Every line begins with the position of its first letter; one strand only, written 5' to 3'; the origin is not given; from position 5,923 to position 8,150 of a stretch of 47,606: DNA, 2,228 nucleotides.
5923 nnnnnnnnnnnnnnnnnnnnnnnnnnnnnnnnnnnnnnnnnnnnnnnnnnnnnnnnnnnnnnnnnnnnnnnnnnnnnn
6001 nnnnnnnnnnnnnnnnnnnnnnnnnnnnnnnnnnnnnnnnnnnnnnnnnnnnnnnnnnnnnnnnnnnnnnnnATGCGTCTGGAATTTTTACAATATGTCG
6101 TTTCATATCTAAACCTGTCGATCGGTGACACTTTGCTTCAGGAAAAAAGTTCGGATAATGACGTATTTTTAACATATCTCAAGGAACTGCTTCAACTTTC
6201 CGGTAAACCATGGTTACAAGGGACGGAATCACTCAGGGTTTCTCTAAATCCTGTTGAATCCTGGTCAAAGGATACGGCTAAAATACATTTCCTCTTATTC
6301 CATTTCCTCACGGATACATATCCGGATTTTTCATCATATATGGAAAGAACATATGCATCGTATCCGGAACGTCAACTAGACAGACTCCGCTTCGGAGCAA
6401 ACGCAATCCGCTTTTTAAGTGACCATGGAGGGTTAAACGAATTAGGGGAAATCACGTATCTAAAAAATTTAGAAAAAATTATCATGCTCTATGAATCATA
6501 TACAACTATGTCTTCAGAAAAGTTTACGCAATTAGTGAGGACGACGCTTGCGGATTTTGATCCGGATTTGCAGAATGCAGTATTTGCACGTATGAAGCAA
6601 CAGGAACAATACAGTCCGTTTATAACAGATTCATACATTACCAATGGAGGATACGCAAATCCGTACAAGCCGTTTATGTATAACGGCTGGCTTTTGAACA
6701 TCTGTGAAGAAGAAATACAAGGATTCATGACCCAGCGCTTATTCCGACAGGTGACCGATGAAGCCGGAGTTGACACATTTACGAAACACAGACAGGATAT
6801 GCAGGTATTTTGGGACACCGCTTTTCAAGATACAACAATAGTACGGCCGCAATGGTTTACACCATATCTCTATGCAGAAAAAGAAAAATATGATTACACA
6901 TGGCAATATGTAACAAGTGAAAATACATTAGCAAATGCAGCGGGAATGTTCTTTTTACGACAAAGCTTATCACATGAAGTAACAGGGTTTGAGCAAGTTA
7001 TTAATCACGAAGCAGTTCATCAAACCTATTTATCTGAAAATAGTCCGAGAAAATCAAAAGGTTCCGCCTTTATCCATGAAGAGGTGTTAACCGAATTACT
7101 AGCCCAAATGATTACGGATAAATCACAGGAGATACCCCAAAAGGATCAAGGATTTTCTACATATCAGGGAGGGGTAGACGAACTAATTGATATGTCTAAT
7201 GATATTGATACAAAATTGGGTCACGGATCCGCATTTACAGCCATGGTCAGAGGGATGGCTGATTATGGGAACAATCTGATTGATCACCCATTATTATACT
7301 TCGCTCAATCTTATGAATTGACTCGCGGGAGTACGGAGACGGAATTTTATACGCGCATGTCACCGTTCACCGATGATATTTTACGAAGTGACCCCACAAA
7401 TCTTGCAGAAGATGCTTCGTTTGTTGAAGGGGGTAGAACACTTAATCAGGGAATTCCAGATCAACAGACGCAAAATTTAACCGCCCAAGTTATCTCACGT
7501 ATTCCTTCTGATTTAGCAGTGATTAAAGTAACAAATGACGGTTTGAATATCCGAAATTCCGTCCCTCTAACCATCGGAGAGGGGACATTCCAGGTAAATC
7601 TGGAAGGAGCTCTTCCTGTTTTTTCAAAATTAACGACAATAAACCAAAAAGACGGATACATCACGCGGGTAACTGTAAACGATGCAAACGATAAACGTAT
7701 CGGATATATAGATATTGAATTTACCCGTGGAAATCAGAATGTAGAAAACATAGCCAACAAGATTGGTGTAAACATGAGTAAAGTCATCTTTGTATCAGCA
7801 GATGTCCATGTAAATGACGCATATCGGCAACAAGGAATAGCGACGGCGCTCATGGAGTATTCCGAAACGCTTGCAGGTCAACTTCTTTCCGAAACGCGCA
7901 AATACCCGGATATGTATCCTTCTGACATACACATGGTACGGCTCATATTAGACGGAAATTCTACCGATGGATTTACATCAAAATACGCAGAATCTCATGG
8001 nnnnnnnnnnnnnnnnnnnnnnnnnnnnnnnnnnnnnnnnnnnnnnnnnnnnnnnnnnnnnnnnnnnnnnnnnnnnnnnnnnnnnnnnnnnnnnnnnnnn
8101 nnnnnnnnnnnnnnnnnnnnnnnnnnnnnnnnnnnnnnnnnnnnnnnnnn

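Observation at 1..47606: The whole window is a ~47-kb imperfect palindrome: two ~23.6-kb mirror arms with a 45-nt spacer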

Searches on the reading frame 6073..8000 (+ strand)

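Call 36: search_protein_families(library=pfam, max_evalue=0.1, proteins=[window:6073-8000:+])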
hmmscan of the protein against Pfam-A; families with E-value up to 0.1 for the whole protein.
window:6073-8000:+ (642 aa): 3 families
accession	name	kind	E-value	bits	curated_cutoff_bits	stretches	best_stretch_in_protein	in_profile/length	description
PF13508.13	Acetyltransf_7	-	0.00065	20.5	27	1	537-601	9-57/84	Acetyltransferase (GNAT) domain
PF00583.31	Acetyltransf_1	-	0.01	16.5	20.7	1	576-603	63-90/116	Acetyltransferase (GNAT) family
PF12095.13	CRR7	-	0.048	14.5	25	0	331-381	21-71/84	Protein CHLORORESPIRATORY REDUCTION 7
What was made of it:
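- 7460..10818 (+): Conserved C-terminal tail of giant gene A, with a GNAT-like stretch. It is mirrored at 36363-39718. Call 36 gives the GNAT hit (Acetyltransf_7, E = 6.5e-4).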
